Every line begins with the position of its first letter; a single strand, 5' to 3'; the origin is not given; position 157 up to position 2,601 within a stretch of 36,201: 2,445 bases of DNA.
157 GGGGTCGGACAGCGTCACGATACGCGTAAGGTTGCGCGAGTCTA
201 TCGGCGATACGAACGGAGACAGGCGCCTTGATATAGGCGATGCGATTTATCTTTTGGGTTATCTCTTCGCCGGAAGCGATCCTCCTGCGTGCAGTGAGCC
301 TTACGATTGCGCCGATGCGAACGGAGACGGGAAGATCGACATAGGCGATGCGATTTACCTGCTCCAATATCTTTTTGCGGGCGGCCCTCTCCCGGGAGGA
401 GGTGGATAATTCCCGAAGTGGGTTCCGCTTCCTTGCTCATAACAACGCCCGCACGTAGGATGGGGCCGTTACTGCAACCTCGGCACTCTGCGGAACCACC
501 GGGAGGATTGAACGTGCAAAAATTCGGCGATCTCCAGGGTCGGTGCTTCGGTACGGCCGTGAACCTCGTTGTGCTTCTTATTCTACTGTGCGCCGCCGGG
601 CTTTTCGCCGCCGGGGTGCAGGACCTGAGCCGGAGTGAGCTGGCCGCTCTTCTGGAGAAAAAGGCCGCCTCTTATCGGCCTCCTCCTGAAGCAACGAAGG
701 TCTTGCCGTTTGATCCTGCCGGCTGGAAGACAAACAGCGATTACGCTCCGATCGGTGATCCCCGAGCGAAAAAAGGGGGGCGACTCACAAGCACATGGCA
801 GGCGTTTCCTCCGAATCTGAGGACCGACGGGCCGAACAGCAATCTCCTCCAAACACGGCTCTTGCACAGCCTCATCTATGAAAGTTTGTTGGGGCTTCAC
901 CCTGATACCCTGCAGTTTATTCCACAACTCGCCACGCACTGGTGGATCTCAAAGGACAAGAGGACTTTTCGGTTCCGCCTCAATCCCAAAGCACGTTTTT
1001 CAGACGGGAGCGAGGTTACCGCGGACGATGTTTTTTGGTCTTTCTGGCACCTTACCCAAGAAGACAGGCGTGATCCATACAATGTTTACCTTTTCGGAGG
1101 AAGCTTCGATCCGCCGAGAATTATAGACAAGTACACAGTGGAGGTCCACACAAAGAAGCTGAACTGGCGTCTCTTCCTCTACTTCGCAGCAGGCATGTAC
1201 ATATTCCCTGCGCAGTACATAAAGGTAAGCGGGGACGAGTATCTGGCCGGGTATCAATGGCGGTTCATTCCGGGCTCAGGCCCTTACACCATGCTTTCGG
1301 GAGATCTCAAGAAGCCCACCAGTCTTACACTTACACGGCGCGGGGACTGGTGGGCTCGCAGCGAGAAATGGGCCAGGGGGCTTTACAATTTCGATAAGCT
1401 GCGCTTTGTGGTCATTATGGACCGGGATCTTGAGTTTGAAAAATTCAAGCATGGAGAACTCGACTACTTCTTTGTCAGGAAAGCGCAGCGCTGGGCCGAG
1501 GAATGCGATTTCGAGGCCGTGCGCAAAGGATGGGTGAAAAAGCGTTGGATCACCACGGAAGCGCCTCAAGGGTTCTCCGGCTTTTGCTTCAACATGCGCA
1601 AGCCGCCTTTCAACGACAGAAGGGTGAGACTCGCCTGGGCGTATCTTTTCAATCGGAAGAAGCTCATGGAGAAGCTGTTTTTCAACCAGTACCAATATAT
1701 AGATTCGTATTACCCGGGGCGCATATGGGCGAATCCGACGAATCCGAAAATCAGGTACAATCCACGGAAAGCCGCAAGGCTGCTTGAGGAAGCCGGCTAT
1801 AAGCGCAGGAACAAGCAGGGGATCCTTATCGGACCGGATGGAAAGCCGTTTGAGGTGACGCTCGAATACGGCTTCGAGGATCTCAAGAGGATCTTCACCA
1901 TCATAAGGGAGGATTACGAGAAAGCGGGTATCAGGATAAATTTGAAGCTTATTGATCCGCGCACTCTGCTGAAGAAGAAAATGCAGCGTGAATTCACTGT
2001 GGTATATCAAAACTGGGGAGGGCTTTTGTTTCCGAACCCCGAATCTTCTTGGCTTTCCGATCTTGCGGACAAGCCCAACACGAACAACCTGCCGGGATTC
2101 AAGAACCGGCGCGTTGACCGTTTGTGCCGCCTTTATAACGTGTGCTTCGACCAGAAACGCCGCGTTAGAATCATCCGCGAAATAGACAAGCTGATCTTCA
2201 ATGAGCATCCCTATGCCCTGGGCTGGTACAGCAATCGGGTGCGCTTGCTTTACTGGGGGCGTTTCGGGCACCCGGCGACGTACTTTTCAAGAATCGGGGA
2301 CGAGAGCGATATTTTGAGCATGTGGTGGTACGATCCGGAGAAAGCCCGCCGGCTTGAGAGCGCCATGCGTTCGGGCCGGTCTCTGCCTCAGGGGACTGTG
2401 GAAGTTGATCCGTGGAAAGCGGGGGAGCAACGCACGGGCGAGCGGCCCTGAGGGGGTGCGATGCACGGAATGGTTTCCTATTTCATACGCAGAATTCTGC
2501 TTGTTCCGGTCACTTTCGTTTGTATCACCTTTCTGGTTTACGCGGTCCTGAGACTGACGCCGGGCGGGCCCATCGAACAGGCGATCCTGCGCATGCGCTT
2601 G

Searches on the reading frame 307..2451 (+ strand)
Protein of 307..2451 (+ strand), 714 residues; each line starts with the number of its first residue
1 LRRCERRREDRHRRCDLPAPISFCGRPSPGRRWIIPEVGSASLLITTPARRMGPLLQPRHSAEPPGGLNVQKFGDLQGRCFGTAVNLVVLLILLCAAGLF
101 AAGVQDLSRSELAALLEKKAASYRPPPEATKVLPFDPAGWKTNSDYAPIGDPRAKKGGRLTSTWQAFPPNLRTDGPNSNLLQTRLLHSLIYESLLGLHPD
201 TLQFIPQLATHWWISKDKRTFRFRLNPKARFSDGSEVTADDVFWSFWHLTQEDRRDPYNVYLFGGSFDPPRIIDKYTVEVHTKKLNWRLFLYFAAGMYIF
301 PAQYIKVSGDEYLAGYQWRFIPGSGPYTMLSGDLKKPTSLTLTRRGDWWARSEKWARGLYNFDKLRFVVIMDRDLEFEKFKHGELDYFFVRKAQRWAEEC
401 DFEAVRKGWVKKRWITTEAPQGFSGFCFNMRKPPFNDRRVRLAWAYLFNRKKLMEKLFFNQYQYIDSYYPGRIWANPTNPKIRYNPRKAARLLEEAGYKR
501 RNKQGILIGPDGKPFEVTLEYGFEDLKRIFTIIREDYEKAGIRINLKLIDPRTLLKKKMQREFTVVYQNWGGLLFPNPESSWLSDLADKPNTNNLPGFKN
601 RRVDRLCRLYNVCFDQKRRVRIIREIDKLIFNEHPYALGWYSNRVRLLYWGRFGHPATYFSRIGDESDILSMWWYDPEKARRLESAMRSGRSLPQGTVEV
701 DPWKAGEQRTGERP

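Call 44: search_protein_families(library=pfam, proteins=[window:307-2451:+], max_evalue=0.001)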
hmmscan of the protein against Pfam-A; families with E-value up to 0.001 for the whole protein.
window:307-2451:+ (714 aa): 1 family
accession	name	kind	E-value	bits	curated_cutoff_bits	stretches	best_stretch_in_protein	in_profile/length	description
PF00496.27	SBP_bac_5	-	6.1e-67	226.7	32.4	1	204-582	2-358/368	Bacterial extracellular solute-binding proteins, family 5 Middle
